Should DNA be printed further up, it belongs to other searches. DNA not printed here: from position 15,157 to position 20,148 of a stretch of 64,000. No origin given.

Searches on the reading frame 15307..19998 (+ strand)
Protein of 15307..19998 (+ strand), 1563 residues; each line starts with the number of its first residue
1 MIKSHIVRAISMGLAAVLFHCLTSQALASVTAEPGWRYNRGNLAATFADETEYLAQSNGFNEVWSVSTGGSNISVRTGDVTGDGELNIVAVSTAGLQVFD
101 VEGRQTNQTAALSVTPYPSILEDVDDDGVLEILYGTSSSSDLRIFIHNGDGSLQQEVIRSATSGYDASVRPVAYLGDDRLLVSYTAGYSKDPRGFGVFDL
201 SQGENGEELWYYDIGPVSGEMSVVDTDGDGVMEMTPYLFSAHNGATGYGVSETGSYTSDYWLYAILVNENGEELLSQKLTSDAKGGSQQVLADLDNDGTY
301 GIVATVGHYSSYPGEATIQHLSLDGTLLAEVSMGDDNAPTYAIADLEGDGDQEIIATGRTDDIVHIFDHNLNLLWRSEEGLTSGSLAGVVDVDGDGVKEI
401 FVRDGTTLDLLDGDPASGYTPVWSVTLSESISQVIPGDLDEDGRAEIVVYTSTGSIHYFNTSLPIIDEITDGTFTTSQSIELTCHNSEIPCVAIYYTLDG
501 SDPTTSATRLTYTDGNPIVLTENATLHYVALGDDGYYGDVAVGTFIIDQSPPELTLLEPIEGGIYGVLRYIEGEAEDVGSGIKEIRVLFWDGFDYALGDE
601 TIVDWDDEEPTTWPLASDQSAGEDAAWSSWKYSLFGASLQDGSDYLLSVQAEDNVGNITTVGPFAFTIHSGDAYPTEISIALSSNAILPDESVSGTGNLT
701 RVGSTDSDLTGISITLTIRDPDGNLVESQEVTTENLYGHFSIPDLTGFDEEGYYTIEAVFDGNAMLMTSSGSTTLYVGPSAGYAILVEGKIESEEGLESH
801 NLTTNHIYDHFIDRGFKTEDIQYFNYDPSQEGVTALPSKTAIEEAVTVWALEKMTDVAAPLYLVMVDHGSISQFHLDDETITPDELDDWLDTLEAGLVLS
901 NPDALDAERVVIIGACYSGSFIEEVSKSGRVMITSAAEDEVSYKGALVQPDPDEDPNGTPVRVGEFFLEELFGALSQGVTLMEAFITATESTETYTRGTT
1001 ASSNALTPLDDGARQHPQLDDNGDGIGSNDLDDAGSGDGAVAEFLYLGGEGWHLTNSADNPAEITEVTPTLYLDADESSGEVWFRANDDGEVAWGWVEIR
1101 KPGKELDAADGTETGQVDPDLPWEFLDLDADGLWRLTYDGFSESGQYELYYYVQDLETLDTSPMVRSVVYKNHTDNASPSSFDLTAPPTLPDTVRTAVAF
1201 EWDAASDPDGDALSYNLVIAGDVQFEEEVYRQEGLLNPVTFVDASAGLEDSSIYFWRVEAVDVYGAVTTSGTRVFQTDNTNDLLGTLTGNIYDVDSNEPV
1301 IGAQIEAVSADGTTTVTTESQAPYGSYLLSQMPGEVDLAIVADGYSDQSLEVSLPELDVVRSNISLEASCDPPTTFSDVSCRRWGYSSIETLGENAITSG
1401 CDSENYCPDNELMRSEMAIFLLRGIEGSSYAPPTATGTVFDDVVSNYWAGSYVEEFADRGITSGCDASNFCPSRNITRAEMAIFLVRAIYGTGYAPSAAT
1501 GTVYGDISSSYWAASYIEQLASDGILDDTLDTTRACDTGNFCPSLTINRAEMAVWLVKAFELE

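Call 19: search_protein_families(library=pfam, proteins=[window:15307-19998:+], max_evalue=0.01)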
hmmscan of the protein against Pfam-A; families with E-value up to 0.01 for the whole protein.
window:15307-19998:+ (1563 aa): 12 families
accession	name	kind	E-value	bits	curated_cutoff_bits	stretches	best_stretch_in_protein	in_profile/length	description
PF13517.12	FG-GAP_3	-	8.6e-16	58.7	26.9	2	391-449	1-61/61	FG-GAP-like repeat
PF00395.25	SLH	-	1.2e-14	54.4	20.8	2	1440-1482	2-44/44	S-layer homology domain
PF13290.12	CHB_HEX_C_1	-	4.9e-11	42.9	22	1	471-535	3-60/67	Chitobiase/beta-hexosaminidase C-terminal domain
PF13287.12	Fn3_assoc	-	1.9e-09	37.9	23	1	487-544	5-58/59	Fn3 associated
PF01650.23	Peptidase_C13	-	3.6e-07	30.4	22.8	1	861-944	111-189/258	Peptidase C13 family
PF13620.12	CarboxypepD_reg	-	3.5e-06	27.7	32.3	1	1286-1366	1-81/82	Carboxypeptidase regulatory-like domain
PF01839.29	FG-GAP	-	0.00059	20.1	22.1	0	434-457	5-35/37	FG-GAP repeat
PF25292.1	Beta-prop_CGLA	-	0.00069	19.6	26.8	0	311-378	6-70/316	Lambda-carrageenase beta-propeller domain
PF13715.12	CarbopepD_reg_2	-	0.0011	19.4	32.2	0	1287-1366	1-76/88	CarboxypepD_reg-like domain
PF01835.25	MG2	-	0.0012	19.7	32.8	0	707-765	29-87/96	MG2 domain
PF23743.1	Beta-prop_BBS7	-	0.0012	18.7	27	1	390-459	227-297/299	BBS7 beta-propeller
PF15907.11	Itfg2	-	0.0051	16.6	27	0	65-108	10-54/330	Integrin-alpha FG-GAP repeat-containing protein 2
